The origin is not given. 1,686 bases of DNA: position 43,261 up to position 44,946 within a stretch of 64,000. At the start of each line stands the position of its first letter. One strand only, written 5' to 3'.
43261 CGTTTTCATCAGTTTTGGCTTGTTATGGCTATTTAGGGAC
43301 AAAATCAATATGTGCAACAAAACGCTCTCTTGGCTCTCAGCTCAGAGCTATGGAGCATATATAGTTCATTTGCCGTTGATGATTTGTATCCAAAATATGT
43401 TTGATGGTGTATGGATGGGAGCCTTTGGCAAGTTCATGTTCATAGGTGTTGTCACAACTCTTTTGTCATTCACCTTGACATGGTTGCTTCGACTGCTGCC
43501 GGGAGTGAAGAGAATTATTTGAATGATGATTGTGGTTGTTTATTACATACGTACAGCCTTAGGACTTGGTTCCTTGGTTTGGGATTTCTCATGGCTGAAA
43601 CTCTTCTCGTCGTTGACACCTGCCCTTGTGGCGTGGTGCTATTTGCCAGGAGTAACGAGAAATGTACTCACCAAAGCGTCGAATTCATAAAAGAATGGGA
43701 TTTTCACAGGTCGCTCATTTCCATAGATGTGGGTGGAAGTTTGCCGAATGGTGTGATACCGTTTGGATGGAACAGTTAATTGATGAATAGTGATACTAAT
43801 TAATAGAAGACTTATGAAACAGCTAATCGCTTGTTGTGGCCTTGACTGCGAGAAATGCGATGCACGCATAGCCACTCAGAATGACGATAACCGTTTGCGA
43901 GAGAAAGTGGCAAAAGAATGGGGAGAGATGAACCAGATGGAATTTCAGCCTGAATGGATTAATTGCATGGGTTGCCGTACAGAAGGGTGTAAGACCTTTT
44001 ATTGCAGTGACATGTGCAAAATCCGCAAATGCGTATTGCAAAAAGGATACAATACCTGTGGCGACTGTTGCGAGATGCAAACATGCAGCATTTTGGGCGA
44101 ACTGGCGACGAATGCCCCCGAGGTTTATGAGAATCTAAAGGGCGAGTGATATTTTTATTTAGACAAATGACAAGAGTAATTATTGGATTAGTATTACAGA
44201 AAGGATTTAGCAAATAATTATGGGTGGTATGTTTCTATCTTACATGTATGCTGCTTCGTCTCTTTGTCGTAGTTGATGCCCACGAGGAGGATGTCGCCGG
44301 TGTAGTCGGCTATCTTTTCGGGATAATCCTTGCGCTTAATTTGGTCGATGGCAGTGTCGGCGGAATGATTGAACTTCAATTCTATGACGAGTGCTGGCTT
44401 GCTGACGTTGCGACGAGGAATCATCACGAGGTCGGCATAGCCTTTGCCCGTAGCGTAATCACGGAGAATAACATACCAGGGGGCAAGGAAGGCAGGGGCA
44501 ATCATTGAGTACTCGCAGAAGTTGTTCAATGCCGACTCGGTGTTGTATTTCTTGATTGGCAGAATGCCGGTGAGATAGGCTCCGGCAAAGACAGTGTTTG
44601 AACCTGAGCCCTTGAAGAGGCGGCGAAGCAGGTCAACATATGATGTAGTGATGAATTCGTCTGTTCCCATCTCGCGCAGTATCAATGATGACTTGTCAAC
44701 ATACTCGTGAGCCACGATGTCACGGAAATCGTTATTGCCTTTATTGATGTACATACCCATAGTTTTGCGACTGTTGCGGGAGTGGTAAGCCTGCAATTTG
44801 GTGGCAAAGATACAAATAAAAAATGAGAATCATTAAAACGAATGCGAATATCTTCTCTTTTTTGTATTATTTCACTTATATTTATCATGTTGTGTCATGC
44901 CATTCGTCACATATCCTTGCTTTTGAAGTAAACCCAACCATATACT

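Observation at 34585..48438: Candidate LytTR operator (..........-type direct repeats, 20-bp phase) links the LytTR loci to a 74-bp promoter cassette in front of two distant operons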

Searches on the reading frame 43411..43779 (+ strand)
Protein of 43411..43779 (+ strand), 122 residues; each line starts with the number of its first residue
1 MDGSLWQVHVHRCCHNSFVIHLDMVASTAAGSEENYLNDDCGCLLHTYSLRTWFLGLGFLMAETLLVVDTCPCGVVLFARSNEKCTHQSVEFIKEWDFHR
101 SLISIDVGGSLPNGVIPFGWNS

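Call 9: search_protein_families(library=pfam, proteins=[window:43411-43779:+], max_evalue=0.01)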
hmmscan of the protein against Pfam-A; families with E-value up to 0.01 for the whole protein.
window:43411-43779:+ (122 aa): 0 families

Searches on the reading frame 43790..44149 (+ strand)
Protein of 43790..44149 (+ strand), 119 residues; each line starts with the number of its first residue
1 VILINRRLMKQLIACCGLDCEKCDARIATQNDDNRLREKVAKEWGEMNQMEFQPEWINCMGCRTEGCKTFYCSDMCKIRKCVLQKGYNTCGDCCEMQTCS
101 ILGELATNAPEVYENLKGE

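Call 10: search_protein_families(library=pfam, proteins=[window:43790-44149:+], max_evalue=0.01)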
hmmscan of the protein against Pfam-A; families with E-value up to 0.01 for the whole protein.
window:43790-44149:+ (119 aa): 1 family
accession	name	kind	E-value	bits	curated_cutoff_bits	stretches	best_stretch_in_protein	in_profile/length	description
PF12675.12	DUF3795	-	5.9e-16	59.1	22.6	1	13-101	2-80/83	Protein of unknown function (DUF3795)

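Call 45: find_encoding_contigs(protein=window:43814-44149:+, flank=2500, max_places=10)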
Protein window:43814-44149:+ (111 aa): 14 contigs read that carry it; 10 places shown.
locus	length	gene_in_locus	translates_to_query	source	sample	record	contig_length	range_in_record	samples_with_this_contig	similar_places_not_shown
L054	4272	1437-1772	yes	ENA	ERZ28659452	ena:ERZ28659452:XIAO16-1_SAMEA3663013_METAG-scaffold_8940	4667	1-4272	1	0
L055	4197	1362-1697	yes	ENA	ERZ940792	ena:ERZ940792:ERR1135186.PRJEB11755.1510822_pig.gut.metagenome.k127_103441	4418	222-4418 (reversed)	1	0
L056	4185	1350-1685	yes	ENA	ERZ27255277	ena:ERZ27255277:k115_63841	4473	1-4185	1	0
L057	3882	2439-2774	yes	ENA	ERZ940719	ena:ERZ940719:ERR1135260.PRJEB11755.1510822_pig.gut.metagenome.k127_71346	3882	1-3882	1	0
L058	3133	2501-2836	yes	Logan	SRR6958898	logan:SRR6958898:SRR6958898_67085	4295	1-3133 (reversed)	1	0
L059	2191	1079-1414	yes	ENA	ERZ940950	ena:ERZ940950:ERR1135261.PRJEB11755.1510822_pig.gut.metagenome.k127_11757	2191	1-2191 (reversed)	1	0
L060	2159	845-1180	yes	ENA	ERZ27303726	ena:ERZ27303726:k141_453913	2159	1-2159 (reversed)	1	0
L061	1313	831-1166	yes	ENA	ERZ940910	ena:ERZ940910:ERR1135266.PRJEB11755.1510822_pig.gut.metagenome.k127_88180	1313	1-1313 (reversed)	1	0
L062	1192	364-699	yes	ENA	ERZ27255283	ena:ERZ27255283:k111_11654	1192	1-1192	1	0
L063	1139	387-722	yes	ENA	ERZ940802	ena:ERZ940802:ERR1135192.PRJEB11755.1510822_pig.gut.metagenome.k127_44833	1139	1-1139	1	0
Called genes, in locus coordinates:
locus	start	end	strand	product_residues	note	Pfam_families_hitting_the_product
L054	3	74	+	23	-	?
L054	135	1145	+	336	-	PF01757:Acyl_transf_3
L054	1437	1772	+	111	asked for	PF12675:DUF3795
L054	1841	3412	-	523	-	PF09820:AAA-ATPase_like, PF08011:PDDEXK_9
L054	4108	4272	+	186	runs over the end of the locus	?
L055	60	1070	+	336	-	PF01757:Acyl_transf_3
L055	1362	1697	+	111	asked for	PF12675:DUF3795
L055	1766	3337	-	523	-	PF09820:AAA-ATPase_like, PF08011:PDDEXK_9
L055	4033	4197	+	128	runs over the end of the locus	?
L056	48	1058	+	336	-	PF01757:Acyl_transf_3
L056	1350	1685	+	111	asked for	PF12675:DUF3795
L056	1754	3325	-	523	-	PF09820:AAA-ATPase_like, PF08011:PDDEXK_9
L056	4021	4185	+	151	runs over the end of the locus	?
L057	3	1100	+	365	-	?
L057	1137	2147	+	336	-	PF01757:Acyl_transf_3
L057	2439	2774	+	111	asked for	PF12675:DUF3795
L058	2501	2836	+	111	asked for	PF12675:DUF3795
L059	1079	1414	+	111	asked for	PF12675:DUF3795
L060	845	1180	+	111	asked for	PF12675:DUF3795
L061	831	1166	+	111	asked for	PF12675:DUF3795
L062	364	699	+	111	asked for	PF12675:DUF3795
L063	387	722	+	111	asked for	PF12675:DUF3795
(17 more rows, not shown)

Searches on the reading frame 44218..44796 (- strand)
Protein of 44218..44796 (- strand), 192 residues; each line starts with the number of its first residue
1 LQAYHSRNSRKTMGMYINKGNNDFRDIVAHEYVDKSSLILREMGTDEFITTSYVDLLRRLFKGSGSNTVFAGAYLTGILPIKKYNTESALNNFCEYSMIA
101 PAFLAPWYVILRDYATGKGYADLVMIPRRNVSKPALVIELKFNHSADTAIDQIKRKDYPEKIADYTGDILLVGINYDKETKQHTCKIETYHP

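Call 10: search_protein_families(library=pfam, proteins=[window:44218-44796:-], max_evalue=0.01)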
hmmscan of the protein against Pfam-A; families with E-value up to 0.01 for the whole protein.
window:44218-44796:- (192 aa): 1 family
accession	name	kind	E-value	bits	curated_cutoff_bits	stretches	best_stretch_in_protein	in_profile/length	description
PF08011.17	PDDEXK_9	-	3.9e-11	43.3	25.5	1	104-182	16-101/105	PD-(D/E)XK nuclease superfamily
